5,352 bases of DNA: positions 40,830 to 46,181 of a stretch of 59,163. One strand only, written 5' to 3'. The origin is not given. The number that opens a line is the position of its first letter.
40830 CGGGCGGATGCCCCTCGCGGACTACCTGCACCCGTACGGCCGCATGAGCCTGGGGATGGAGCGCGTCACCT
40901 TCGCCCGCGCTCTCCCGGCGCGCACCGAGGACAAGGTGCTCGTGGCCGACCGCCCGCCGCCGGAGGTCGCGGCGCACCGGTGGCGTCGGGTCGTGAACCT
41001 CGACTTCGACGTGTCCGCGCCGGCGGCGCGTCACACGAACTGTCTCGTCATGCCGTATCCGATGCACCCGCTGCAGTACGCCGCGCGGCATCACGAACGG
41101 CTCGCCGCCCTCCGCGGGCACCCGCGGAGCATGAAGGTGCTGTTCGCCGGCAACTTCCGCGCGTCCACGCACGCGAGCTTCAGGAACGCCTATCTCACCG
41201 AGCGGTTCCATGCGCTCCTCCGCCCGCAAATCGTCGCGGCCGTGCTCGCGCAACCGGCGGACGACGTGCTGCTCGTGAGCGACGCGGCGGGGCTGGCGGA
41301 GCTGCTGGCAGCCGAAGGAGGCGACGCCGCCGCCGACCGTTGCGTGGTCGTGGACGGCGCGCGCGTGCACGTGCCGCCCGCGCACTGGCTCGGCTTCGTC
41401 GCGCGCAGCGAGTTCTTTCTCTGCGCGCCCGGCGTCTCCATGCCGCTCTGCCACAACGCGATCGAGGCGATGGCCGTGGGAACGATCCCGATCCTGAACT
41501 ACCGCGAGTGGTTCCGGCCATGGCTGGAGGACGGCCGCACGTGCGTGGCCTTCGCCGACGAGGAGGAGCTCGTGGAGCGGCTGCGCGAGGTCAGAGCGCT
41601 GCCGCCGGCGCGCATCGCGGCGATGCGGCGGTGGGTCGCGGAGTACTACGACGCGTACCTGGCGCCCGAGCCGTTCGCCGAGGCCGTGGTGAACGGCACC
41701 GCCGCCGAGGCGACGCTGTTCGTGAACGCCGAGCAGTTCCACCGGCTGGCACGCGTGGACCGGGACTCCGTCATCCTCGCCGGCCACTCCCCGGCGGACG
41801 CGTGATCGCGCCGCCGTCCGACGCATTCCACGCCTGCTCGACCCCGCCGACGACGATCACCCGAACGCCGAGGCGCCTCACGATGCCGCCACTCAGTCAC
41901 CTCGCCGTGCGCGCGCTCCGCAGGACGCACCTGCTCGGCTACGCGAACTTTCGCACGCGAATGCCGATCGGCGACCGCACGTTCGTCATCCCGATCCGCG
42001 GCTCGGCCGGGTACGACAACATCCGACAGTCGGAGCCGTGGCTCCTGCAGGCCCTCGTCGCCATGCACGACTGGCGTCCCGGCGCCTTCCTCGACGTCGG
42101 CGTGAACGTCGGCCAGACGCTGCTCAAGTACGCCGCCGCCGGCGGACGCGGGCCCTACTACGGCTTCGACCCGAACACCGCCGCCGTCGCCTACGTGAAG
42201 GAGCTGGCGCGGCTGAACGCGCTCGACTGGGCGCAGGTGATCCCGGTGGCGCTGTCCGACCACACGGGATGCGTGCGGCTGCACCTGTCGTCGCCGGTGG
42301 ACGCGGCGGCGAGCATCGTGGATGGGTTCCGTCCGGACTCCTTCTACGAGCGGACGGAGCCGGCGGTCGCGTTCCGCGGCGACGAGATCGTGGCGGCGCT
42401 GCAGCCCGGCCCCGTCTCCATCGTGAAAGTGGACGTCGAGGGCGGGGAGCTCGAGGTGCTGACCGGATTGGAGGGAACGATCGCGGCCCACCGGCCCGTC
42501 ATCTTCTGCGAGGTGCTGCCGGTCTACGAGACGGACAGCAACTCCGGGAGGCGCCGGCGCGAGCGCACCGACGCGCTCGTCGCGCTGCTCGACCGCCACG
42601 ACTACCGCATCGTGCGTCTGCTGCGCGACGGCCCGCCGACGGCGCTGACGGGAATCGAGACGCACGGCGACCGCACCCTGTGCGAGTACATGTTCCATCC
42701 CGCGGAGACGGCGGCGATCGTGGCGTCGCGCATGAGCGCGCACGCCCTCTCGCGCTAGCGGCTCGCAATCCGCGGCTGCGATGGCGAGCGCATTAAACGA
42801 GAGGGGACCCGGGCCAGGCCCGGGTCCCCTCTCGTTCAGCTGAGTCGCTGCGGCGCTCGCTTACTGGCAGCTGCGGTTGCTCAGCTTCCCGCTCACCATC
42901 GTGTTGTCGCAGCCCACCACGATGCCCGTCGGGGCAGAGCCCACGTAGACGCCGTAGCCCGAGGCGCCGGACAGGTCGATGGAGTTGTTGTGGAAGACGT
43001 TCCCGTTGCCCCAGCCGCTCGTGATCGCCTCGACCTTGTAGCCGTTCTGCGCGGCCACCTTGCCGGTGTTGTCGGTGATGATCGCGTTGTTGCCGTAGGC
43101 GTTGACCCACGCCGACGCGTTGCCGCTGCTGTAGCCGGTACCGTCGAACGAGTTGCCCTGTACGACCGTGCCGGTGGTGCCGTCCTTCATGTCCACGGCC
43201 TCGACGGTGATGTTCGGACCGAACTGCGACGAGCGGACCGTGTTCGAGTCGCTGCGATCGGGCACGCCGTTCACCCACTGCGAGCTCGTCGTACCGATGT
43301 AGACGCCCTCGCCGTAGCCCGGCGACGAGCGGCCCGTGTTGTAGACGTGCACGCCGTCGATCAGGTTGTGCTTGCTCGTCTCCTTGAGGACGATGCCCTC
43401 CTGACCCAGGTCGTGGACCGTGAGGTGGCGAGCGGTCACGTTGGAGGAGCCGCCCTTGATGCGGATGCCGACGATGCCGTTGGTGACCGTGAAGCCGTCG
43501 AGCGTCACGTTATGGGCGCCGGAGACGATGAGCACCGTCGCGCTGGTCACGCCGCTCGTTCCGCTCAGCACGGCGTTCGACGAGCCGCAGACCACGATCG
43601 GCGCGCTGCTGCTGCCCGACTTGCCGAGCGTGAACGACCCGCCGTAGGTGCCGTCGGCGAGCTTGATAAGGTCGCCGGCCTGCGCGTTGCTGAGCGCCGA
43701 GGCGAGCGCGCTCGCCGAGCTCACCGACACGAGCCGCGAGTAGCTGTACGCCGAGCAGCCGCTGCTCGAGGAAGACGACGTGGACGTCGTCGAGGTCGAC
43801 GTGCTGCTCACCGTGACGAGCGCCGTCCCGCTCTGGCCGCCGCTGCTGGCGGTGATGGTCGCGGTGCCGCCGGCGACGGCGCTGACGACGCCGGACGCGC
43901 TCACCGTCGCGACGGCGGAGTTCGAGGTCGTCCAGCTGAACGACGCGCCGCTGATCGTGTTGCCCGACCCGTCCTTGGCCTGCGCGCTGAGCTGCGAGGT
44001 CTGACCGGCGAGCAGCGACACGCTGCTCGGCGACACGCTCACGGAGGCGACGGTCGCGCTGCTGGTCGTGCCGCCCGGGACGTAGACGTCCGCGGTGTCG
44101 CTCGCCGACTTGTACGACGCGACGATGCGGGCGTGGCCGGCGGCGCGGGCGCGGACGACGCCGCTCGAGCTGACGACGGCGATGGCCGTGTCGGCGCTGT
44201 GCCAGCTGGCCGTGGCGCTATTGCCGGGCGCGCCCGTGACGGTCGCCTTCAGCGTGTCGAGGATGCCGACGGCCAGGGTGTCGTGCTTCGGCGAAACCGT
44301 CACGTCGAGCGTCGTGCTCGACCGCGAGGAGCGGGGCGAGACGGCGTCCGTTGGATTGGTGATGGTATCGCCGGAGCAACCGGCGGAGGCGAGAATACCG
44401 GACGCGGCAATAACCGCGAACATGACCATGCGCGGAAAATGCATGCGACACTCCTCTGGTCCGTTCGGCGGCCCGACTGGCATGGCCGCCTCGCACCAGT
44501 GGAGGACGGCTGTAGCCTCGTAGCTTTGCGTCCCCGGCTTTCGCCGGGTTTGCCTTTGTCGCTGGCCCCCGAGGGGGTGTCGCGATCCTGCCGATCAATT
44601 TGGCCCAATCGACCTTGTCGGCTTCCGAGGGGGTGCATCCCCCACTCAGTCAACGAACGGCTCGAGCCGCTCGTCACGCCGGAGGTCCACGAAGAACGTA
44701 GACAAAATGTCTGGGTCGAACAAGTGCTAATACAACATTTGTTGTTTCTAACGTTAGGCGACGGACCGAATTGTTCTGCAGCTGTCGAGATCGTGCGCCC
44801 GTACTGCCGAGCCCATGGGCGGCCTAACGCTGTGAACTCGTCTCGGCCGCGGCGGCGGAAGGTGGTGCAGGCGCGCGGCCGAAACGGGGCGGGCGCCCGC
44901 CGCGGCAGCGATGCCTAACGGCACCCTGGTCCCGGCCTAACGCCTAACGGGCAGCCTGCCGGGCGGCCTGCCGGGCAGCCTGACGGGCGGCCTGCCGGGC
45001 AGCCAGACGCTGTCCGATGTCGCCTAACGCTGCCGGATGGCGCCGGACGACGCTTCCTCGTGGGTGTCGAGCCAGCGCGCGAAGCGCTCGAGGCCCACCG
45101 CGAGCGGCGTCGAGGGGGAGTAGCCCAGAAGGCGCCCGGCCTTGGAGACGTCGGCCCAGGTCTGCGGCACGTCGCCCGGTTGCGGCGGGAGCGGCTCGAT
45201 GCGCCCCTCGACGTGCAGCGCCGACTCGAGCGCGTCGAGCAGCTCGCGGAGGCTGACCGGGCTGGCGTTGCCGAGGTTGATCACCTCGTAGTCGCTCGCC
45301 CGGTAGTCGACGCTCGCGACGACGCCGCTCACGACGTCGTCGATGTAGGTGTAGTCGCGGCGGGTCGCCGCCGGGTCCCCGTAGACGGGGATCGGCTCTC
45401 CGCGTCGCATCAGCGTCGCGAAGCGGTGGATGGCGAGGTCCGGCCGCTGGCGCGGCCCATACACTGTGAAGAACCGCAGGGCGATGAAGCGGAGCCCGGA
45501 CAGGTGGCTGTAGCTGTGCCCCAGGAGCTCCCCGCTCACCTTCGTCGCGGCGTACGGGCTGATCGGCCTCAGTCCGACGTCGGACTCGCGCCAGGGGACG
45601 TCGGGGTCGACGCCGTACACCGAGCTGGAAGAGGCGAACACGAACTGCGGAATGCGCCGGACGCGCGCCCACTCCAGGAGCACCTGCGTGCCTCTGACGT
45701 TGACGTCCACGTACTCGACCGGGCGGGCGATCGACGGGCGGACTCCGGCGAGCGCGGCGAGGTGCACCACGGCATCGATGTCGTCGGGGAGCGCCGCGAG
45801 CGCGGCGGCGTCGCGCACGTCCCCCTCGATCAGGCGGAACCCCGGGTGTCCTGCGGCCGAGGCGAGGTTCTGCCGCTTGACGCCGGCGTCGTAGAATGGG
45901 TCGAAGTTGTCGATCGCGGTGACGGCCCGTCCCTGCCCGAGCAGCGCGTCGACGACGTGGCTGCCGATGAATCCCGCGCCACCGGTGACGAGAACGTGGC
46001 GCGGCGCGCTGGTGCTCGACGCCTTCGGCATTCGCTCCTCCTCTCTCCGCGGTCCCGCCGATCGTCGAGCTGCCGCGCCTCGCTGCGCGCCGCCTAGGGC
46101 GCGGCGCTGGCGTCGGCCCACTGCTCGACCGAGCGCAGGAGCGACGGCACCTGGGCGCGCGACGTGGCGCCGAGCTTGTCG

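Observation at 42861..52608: c-di-GMP / LuxR-wired 'secreted enzyme' neighbourhood adjacent to the polysaccharide locus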

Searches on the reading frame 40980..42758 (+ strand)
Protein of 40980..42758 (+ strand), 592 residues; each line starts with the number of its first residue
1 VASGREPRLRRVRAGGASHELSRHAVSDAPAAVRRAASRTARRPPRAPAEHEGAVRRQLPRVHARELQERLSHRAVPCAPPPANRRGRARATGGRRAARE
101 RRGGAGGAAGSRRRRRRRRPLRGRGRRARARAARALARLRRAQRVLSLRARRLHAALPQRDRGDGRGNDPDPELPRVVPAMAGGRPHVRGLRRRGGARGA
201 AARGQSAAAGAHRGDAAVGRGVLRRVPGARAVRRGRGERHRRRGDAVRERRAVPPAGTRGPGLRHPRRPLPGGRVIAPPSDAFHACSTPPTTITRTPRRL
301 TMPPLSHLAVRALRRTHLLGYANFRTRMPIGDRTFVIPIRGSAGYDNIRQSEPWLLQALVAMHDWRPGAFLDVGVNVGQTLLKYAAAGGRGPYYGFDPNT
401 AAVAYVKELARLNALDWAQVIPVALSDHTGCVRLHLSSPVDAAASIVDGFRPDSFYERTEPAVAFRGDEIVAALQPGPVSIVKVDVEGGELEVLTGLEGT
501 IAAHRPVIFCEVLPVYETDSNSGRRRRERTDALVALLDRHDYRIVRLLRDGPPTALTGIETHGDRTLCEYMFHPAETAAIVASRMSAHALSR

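Call 39: search_protein_families(library=pfam, proteins=[window:40980-42758:+], max_evalue=0.00001)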
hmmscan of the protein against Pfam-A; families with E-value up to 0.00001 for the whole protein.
window:40980-42758:+ (592 aa): 1 family
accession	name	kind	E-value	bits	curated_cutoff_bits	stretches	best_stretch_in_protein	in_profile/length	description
PF05050.19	Methyltransf_21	-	2.4e-13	51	22.7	1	372-544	1-173/173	Methyltransferase FkbM domain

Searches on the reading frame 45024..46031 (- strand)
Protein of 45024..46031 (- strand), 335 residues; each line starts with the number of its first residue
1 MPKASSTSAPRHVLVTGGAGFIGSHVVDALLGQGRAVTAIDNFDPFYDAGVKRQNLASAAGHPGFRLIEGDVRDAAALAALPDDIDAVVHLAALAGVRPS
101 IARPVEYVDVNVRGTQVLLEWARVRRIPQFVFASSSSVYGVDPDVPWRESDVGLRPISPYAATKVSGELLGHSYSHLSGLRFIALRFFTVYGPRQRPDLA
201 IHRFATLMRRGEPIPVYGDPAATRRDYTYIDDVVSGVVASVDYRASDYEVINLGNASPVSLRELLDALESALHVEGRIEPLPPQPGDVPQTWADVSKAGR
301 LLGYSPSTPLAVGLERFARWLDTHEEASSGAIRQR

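Call 22: search_protein_families(library=ncbifam, proteins=[window:45024-46031:-], max_evalue=0.01)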
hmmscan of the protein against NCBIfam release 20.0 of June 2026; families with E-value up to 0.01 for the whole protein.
window:45024-46031:- (335 aa): 41 families (the best 25 are shown)
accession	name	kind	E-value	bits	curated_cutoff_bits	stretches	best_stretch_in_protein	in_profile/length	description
TIGR01179.1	galE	equivalog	2.4e-48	164.7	262.3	1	13-324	2-328/332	UDP-glucose 4-epimerase GalE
TIGR04180.1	EDH_00030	hypoth_equivalog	2.1e-45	155.1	475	1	13-307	1-295/297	NAD-dependent 4,6-dehydratase LegB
TIGR01181.1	dTDP_gluc_dehyt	equivalog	3.4e-41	141.4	365.1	1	13-326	2-316/321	dTDP-glucose 4,6-dehydratase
NF011728.1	PRK15181.1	equivalog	2.5e-40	138.5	760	1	8-324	13-341/348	Vi polysaccharide biosynthesis UDP-N-acetylglucosaminuronic acid C-4 epimerase TviC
NF007956.0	PRK10675.1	subfamily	1.6e-34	119.5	394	1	12-311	2-319/338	UDP-glucose 4-epimerase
TIGR02197.1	heptose_epim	equivalog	4.4e-24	85.2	274.6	1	13-322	1-314/316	ADP-glyceromanno-heptose 6-epimerase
NF007490.0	PRK10084.1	subfamily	1.9e-20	73.2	649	1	13-254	3-259/361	dTDP-glucose 4,6-dehydratase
NF042422.1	oxyalk_red_OleD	equivalog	3.5e-20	72.6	580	1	12-272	2-250/329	2-alkyl-3-oxoalkanoate reductase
NF007582.0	PRK10217.1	equivalog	5.5e-20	71.8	698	1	11-255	2-253/355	dTDP-glucose 4,6-dehydratase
NF043036.1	ErythonDh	equivalog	7.8e-20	71.3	325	1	12-210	2-199/321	D-erythronate dehydrogenase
TIGR03466.1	HpnA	hypoth_equivalog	2.6e-16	59.4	367.65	1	12-145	2-123/327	hopanoid-associated sugar epimerase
NF047922.1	GDPFucSynFcl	equivalog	1.6e-14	54.1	500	1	85-324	54-304/308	GDP-L-fucose synthase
TIGR02622.1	CDP_4_6_dhtase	equivalog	8.5e-14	51.4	278.45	1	11-175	5-169/352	CDP-glucose 4,6-dehydratase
TIGR03589.1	PseB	equivalog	3.7e-13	49.1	407.75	1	11-212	5-187/324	UDP-N-acetylglucosamine 4,6-dehydratase (inverting)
NF008360.0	PRK11150.1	equivalog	1e-12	47.9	452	1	13-282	2-263/310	ADP-glyceromanno-heptose 6-epimerase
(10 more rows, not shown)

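Call 44: search_solved_structures(query=window:45024-46031:-, max_evalue=1e-20)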
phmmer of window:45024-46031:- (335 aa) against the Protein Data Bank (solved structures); distinct sequences matched with E-value up to 1e-20: 69 (the best 60 are shown).
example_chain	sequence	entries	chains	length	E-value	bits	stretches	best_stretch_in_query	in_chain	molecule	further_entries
5u4q_A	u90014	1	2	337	1.1e-70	241.4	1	13-322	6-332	dTDP-glucose 4,6-dehydratase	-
6zl6_A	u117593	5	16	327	6.3e-60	206.1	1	13-316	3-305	Epimerase domain-containing protein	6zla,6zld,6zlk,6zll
6zlj_A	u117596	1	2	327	2.3e-59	204.3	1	13-316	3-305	Epimerase domain-containing protein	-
10ke_A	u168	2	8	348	2.9e-49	171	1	8-321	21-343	Capsular polysaccharide biosynthesis protein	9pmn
6kv9_A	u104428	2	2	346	4.8e-49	170.3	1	9-321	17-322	MoeE5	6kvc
6dnt_A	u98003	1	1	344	4.9e-46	160.4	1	9-306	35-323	NAD-dependent epimerase/dehydratase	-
6wjb_A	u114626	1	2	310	1.2e-43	152.6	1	11-319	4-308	NAD-dependent epimerase/dehydratase family protein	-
6wj9_A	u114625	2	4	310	1.1e-42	149.4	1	11-319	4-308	NAD-dependent epimerase/dehydratase family protein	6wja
1sb8_A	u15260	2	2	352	2.3e-42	148.4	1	8-320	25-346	wbpP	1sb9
3ru7_A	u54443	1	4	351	2.5e-42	148.3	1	9-320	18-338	WbgU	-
3ru9_A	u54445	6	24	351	3e-42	148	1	9-320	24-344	WbgU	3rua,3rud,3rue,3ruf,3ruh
3lu1_A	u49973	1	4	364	3.4e-42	147.8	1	9-320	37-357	WbgU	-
3ruc_A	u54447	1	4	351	4.2e-42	147.5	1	9-320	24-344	WbgU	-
1r6d_A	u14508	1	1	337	4.5e-42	147.4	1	13-321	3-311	TDP-glucose-4,6-dehydratase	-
7ys8_A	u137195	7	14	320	5.3e-42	147.2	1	13-320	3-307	UDP-glucose 4-epimerase | UDP-glucose 4-epimerase along with EC 5.1.3.2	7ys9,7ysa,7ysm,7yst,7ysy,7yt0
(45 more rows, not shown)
